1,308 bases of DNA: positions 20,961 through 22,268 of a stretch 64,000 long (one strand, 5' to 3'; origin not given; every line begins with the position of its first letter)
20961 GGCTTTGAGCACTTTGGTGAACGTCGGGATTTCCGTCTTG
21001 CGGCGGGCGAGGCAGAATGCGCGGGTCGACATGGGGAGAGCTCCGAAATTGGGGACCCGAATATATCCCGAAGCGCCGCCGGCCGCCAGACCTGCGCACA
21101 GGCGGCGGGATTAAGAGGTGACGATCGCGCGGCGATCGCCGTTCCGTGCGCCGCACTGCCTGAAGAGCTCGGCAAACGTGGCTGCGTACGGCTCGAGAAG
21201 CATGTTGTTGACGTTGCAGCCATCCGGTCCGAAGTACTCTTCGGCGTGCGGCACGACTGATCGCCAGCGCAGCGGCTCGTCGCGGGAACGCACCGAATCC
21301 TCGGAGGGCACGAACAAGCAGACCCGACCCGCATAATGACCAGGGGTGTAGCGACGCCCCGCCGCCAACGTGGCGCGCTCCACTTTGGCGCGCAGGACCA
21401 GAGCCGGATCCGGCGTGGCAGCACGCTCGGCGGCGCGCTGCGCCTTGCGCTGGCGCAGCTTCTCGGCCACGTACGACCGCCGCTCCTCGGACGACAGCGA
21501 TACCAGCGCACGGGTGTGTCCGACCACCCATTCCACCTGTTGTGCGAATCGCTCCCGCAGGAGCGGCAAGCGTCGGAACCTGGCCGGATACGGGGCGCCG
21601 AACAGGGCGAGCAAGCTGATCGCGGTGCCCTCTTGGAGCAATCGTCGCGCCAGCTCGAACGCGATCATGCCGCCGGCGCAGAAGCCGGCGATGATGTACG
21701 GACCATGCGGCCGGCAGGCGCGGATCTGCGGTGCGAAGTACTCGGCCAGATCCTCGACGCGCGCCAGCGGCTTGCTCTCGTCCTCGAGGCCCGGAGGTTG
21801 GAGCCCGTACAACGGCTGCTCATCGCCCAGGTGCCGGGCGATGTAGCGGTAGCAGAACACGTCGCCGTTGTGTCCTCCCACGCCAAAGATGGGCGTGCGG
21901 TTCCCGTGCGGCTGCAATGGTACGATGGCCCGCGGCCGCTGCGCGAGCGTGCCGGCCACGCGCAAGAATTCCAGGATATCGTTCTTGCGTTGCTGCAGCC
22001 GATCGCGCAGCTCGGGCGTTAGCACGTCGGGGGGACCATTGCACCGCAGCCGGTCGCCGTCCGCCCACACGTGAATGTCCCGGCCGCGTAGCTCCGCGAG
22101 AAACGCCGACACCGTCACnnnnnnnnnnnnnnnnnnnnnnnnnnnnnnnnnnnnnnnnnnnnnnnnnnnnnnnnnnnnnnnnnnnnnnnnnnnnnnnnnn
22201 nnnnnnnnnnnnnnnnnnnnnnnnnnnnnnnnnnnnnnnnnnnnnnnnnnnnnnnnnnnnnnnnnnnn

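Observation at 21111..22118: Trans-acting thioesterase carrying a TubC-type docking domain and a Cys (GFCAG) instead of the Ser nucleophile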

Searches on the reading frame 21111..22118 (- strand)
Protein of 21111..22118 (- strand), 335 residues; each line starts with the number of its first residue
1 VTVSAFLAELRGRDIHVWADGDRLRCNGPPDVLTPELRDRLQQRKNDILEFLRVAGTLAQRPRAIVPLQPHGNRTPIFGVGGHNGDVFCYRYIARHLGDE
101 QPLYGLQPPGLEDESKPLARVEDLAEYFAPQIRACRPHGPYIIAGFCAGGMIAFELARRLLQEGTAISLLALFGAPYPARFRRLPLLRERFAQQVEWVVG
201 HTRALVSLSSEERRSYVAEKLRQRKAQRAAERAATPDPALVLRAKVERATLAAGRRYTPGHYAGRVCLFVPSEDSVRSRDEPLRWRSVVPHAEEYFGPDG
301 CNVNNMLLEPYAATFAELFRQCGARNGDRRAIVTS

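Call 6: search_protein_families(library=pfam, proteins=[window:21111-22118:-], max_evalue=0.01)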
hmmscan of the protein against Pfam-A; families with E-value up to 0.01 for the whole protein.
window:21111-22118:- (335 aa): 4 families
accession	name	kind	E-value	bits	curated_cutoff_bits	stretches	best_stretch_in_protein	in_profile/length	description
PF00975.26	Thioesterase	-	3.3e-22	80.3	26.4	1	77-291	3-196/226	Thioesterase domain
PF18563.6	TubC_N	-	4.3e-18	65.6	26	1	3-53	1-51/52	TubC N-terminal docking domain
PF00561.26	Abhydrolase_1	-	4.7e-06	26.9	25.8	1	82-199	10-124/245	alpha/beta hydrolase fold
PF12697.13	Abhydrolase_6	-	4.3e-05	24.7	26.3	1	81-242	7-172/217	Alpha/beta hydrolase family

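Call 7: search_solved_structures(query=window:21111-22118:-, max_evalue=0.01, show_alignments=3)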
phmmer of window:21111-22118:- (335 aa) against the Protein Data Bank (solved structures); distinct sequences matched with E-value up to 0.01: 40.
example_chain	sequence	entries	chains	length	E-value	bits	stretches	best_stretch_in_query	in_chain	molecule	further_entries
7dxo_A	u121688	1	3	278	8.9e-17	64.8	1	64-185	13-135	Non-ribosomal peptide synthetase 4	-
7crn_A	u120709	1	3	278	1.2e-16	64.4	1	64-185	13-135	Non-ribosomal peptide synthetase 4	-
4zxh_A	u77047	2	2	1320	6.8e-15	58.7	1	61-174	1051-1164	ABBFA_003403 | Tyrocidine synthetase 3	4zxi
9f7b_A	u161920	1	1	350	5.7e-14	55.6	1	53-178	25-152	3-hydroxyacyl-[acyl-carrier-protein] dehydratase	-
7r0x_A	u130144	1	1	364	1.9e-13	53.9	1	83-179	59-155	Polyketide synthase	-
3ils_A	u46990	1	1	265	3.5e-09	39.9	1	70-186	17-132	Aflatoxin biosynthesis polyketide synthase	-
6vap_A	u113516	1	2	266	1.2e-08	38.1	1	84-183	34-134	Thioesterase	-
3tej_A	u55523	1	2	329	3.7e-08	36.5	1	64-175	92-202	Enterobactin synthase component F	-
2roq_A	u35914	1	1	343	4.1e-08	36.4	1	64-175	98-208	Enterobactin synthetase component F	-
8cg4_A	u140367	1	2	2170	8.3e-08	35.3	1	70-186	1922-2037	Norsolorinic acid synthase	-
6ojc_A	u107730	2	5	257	1e-07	35.1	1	87-172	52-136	NocB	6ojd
2jug_A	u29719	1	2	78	1.8e-07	34.3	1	4-72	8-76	TubC protein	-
9b80_A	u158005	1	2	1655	2.3e-07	33.9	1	72-163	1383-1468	Fatty acid synthase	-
8eyi_E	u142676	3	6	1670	2.4e-07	33.8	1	72-163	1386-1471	Fatty acid synthase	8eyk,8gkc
5ja1_A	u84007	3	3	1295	3.1e-07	33.5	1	64-175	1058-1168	Enterobactin synthase component F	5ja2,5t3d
8aqq_A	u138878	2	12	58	1.8e-06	30.9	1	4-53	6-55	AerJ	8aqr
5t7z_A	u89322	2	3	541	0.0087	18.8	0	1-54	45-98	EpoB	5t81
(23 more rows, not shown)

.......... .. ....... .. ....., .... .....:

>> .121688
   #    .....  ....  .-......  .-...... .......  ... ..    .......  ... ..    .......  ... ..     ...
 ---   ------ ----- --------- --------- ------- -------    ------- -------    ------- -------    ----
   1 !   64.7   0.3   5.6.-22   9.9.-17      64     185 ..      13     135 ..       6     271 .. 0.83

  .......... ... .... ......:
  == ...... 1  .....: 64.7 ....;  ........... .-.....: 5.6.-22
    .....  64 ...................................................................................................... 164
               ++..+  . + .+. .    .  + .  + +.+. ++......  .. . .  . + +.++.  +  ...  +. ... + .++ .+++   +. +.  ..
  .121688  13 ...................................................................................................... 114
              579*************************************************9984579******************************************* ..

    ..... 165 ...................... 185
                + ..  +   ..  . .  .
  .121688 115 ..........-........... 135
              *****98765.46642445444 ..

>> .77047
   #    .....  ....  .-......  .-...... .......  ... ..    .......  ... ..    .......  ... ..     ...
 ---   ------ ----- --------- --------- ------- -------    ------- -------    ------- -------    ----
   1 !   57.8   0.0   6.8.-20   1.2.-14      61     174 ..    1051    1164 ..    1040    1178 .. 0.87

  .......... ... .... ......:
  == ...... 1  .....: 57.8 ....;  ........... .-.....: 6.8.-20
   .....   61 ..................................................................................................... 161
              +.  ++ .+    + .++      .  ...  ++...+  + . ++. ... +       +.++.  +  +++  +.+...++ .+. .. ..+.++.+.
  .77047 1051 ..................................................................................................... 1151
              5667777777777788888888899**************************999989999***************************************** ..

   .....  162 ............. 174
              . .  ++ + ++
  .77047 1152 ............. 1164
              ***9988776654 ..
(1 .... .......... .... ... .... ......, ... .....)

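Call 8: find_homologous_proteins(query=window:21111-22118:-, max_evalue=0.00001)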
Query window:21111-22118:- (335 aa): 1485 proteins with E <= 0.00001 among 8000 candidates; the best 120 are listed.
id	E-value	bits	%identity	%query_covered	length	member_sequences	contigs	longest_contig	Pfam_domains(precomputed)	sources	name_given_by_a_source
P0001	5.8e-224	761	100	100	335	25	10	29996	PF18563.7,PF00561.27,PF00975.27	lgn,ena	-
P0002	9.4e-186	635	86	97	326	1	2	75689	PF18563.7,PF00561.27,PF00975.27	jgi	jgi:thioesterase domain-containing protein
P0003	7.8e-180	616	84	96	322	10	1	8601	PF12697.14,PF18563.7,PF00975.27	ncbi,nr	ncbi:MAG TPA: thioesterase domain-containing protein [Gemmatimonadales bacterium]|nr:thioesterase do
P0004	4.3e-179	613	86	95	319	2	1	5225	PF18563.7,PF00975.27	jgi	jgi:thioesterase domain-containing protein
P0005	7.0e-178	609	84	97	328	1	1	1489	PF18563.7,PF00561.27,PF00975.27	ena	-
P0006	3.5e-161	554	77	97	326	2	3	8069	PF18563.7,PF00975.27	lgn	-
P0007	1.2e-159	549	76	99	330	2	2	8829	PF12697.14,PF18563.7,PF00975.27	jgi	-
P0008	2.1e-153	529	74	96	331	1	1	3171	PF18563.7,PF00975.27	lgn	-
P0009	7.1e-152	524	75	95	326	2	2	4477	PF18563.7,PF00975.27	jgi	jgi:thioesterase domain-containing protein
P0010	8.1e-152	524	73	97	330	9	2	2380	PF18563.7,PF00975.27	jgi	jgi:thioesterase domain-containing protein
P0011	2.4e-151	522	71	98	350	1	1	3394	PF18563.7,PF00975.27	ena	-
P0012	5.1e-150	518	73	96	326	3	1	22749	PF12697.14,PF18563.7,PF00975.27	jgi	jgi:thioesterase domain-containing protein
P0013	6.4e-150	517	74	97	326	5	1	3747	PF18563.7,PF00975.27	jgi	-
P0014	2.1e-149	516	72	97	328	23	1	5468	PF18563.7,PF00975.27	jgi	-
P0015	1.7e-148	513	72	96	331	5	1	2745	PF18563.7,PF00975.27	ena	-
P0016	2.0e-148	513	73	95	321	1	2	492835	PF18563.7,PF00975.27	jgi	jgi:thioesterase domain-containing protein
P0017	6.6e-148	511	73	96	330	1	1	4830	PF18563.7,PF00975.27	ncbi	-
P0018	7.4e-148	511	71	96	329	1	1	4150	PF18563.7,PF00975.27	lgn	-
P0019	3.1e-146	505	71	96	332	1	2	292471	PF18563.7,PF00975.27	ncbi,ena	-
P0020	3.5e-146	505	72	97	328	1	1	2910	PF18563.7,PF00975.27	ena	-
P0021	1.2e-145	503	70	98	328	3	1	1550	PF18563.7,PF00975.27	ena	-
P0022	4.3e-144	498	69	96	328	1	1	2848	PF18563.7,PF00975.27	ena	-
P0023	1.6e-143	496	69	97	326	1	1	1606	PF18563.7,PF00975.27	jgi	jgi:thioesterase domain-containing protein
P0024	2.1e-143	496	70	97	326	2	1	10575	PF18563.7,PF00975.27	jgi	jgi:thioesterase domain-containing protein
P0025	2.1e-143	496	70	97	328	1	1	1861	PF12697.14,PF18563.7,PF00975.27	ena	-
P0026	8.2e-143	494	70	96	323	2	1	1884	PF18563.7,PF00975.27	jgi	-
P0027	2.7e-142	492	69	96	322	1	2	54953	PF18563.7,PF00975.27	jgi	jgi:thioesterase domain-containing protein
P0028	9.0e-142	491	70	96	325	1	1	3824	PF12697.14,PF18563.7,PF00975.27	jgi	jgi:thioesterase domain-containing protein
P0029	2.1e-141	489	69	98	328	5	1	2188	PF18563.7,PF00975.27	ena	-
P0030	3.5e-141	489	68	97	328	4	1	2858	PF18563.7,PF00975.27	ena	-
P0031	3.8e-141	489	70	97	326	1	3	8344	PF18563.7,PF00975.27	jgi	jgi:thioesterase domain-containing protein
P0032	7.1e-141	488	70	96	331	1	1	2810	PF18563.7,PF00975.27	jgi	jgi:thioesterase domain-containing protein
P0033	1.2e-140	487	69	97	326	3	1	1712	PF18563.7,PF00975.27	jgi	jgi:thioesterase domain-containing protein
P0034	1.8e-140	486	67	98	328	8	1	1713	PF18563.7,PF00975.27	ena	-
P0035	4.6e-140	485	70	96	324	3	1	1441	PF18563.7,PF00975.27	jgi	jgi:thioesterase domain-containing protein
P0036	1.1e-139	484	69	97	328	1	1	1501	PF18563.7,PF00975.27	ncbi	-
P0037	1.1e-139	484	68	97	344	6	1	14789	PF18563.7,PF00975.27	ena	-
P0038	3.6e-139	482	68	98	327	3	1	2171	PF18563.7,PF00975.27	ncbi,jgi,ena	-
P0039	4.3e-139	482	69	96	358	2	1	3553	PF18563.7,PF00975.27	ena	-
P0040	1.0e-138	481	68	96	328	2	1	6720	PF12697.14,PF18563.7,PF00975.27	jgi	jgi:thioesterase domain-containing protein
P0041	1.0e-138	481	67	97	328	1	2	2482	PF18563.7,PF00975.27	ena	-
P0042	1.3e-138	480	67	97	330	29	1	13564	PF18563.7,PF00975.27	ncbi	-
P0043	1.3e-138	480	66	98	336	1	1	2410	PF18563.7,PF00975.27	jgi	jgi:thioesterase domain-containing protein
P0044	2.8e-138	479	68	97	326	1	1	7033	PF18563.7,PF00975.27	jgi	jgi:thioesterase domain-containing protein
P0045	3.5e-138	479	69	98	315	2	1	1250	PF18563.7,PF00975.27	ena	-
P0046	5.2e-138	478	67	96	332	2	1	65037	PF18563.7,PF00975.27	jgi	-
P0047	5.3e-138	478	67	97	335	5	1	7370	PF18563.7,PF00975.27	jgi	jgi:thioesterase domain-containing protein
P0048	5.7e-138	478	69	97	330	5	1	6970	PF18563.7,PF00975.27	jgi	jgi:thioesterase domain-containing protein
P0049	1.3e-137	477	67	95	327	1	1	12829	PF18563.7,PF00975.27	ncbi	ncbi:MAG: thioesterase domain-containing protein [Burkholderiales bacterium]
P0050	1.4e-137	477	66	97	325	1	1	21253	PF18563.7,PF00975.27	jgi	jgi:thioesterase domain-containing protein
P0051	7.5e-137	474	68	97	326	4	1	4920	PF18563.7,PF00975.27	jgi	jgi:thioesterase domain-containing protein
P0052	8.0e-137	474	67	98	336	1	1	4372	PF18563.7,PF00975.27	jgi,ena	-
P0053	1.1e-136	474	65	97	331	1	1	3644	PF18563.7,PF00975.27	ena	-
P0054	1.4e-136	474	66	97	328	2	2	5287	PF18563.7,PF00975.27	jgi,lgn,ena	-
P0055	1.6e-136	473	68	97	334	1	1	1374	PF12697.14,PF18563.7,PF00975.27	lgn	-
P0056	2.8e-136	473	64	97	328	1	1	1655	PF18563.7,PF00975.27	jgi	jgi:thioesterase domain-containing protein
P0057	2.9e-136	473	67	98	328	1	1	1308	PF18563.7,PF00975.27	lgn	-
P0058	4.8e-136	472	67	97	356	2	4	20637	PF18563.7,PF00975.27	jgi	jgi:thioesterase domain-containing protein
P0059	9.5e-136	471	66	98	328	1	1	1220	PF18563.7,PF00561.27,PF00975.27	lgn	-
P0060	1.5e-135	470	66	98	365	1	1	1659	PF18563.7,PF00975.27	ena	-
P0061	1.0e-134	467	67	97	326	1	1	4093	PF18563.7,PF00975.27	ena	-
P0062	1.4e-134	467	65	97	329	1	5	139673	PF12697.14,PF13579.13,PF18563.7,PF00975.27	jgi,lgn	jgi:thioesterase domain-containing protein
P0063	1.8e-134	467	67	96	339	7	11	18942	PF12697.14,PF18563.7,PF00975.27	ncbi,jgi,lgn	ncbi:MAG TPA: thioesterase domain-containing protein [Burkholderiales bacterium]|jgi:thioesterase do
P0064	2.1e-134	466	68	96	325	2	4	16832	PF18563.7,PF00975.27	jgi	jgi:thioesterase domain-containing protein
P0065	2.3e-134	466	64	97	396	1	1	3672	PF18563.7,PF00501.35,PF00561.27,PF00975.27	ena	-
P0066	2.6e-134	466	65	98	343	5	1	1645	PF18563.7,PF00975.27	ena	-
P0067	4.6e-134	465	65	97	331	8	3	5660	PF18563.7,PF00975.27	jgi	jgi:thioesterase domain-containing protein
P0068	6.9e-134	465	67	96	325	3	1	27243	PF18563.7,PF00975.27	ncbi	-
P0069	2.2e-133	463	67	95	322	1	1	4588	PF18563.7,PF00975.27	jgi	jgi:thioesterase domain-containing protein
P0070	2.6e-133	463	65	98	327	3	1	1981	PF12697.14,PF18563.7,PF00975.27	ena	-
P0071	3.4e-133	462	65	98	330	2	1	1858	PF18563.7,PF00975.27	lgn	-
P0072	1.3e-132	461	64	97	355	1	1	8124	PF18563.7,PF00975.27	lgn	-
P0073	1.3e-132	461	66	99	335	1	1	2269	PF18563.7,PF00975.27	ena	-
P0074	2.5e-132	460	65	98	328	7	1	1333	PF18563.7,PF00975.27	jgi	jgi:thioesterase domain-containing protein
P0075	2.8e-132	459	66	96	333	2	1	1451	PF18563.7,PF00975.27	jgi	-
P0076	3.6e-132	459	63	97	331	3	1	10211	PF18563.7,PF00975.27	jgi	jgi:thioesterase domain-containing protein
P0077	4.4e-132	459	64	98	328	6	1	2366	PF18563.7,PF00975.27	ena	-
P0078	6.0e-132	458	63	99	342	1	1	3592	PF12697.14,PF18563.7,PF00975.27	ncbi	-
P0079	1.9e-131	457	64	97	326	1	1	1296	PF18563.7,PF00975.27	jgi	jgi:thioesterase domain-containing protein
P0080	1.9e-131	457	66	95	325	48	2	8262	PF18563.7,PF00975.27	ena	-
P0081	2.3e-131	456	62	98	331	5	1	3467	PF18563.7,PF00975.27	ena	-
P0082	4.5e-131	455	66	98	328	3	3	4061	PF18563.7,PF00975.27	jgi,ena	-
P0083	5.3e-131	455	66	96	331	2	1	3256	PF18563.7,PF00975.27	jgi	-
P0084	5.4e-131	455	64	96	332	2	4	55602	PF18563.7,PF00561.27,PF00975.27,PF12146.16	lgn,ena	-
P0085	5.8e-131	455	64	97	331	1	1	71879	PF12697.14,PF13579.13,PF18563.7,PF00975.27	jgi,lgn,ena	-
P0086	8.0e-131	455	63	97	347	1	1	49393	PF12697.14,PF18563.7,PF00975.27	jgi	jgi:thioesterase domain-containing protein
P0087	1.8e-130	453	63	98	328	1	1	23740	PF12697.14,PF13579.13,PF18563.7,PF00975.27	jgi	jgi:thioesterase domain-containing protein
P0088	4.1e-130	452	64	96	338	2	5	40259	PF18563.7,PF00975.27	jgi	jgi:thioesterase domain-containing protein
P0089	8.8e-130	451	64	97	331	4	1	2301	PF18563.7,PF00975.27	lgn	-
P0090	9.1e-130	451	64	96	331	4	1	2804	PF18563.7,PF00975.27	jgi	-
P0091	1.5e-129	450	64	97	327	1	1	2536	PF12697.14,PF18563.7,PF00975.27,PF12146.16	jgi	jgi:thioesterase domain-containing protein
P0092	1.7e-129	450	64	96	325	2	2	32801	PF18563.7,PF00975.27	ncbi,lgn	-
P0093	2.2e-129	450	63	98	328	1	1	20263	PF12697.14,PF18563.7,PF00975.27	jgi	jgi:thioesterase domain-containing protein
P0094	2.6e-129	450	63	98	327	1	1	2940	PF18563.7,PF00975.27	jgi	jgi:thioesterase domain-containing protein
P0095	4.7e-129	449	66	95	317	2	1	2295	PF18563.7,PF00975.27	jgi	-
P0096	7.1e-129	448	63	96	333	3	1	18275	PF18563.7,PF00975.27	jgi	jgi:thioesterase domain-containing protein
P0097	1.4e-128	447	65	96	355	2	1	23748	PF12697.14,PF18563.7,PF00975.27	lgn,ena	-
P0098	1.8e-128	447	64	97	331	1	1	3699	PF18563.7,PF00975.27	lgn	-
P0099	2.1e-128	447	63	97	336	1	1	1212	PF18563.7,PF00975.27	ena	-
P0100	3.8e-128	446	65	96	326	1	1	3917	PF18563.7,PF00975.27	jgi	jgi:thioesterase domain-containing protein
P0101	6.6e-128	445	63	96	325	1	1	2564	PF18563.7,PF00975.27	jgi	-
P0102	7.8e-128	445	65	96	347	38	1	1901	PF18563.7,PF00975.27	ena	-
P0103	8.8e-128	445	64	96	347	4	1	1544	PF12697.14,PF18563.7,PF00975.27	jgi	jgi:thioesterase domain-containing protein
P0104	1.4e-127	444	63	95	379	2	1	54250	PF12697.14,PF18563.7,PF00561.27,PF00975.27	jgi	jgi:thioesterase domain-containing protein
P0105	1.9e-127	444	63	96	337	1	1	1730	PF12697.14,PF18563.7,PF00975.27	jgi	jgi:thioesterase domain-containing protein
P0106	2.0e-127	443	61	97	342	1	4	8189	PF18563.7,PF00975.27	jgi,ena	jgi:thioesterase domain-containing protein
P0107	3.3e-127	443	68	88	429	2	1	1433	PF00550.32,PF12697.14,PF00975.27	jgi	jgi:thioesterase domain-containing protein/acyl carrier protein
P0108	4.6e-127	442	63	97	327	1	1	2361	PF18563.7,PF00975.27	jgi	jgi:thioesterase domain-containing protein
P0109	7.4e-127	442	63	97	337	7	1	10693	PF18563.7,PF00975.27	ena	-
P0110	1.1e-126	441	61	100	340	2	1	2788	PF18563.7,PF00975.27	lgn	-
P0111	1.3e-126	441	64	96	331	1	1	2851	PF18563.7,PF00975.27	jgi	jgi:thioesterase domain-containing protein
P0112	1.6e-126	440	64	99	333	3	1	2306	PF12697.14,PF18563.7,PF00975.27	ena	-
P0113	5.5e-126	439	61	96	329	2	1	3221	PF12697.14,PF18563.7,PF00975.27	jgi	-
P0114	8.7e-126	438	62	97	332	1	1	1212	PF18563.7,PF00975.27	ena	-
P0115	1.0e-125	438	64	97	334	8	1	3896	PF18563.7,PF00975.27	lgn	-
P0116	1.1e-125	438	62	98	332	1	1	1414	PF18563.7,PF00975.27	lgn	-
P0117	1.2e-125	438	62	96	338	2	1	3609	PF18563.7,PF00975.27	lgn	-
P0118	1.7e-125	437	60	96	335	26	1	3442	PF18563.7,PF00975.27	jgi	jgi:thioesterase domain-containing protein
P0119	2.5e-125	437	60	97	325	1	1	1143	PF18563.7,PF00975.27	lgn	-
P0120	3.0e-125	436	65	97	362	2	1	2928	PF18563.7,PF00975.27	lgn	-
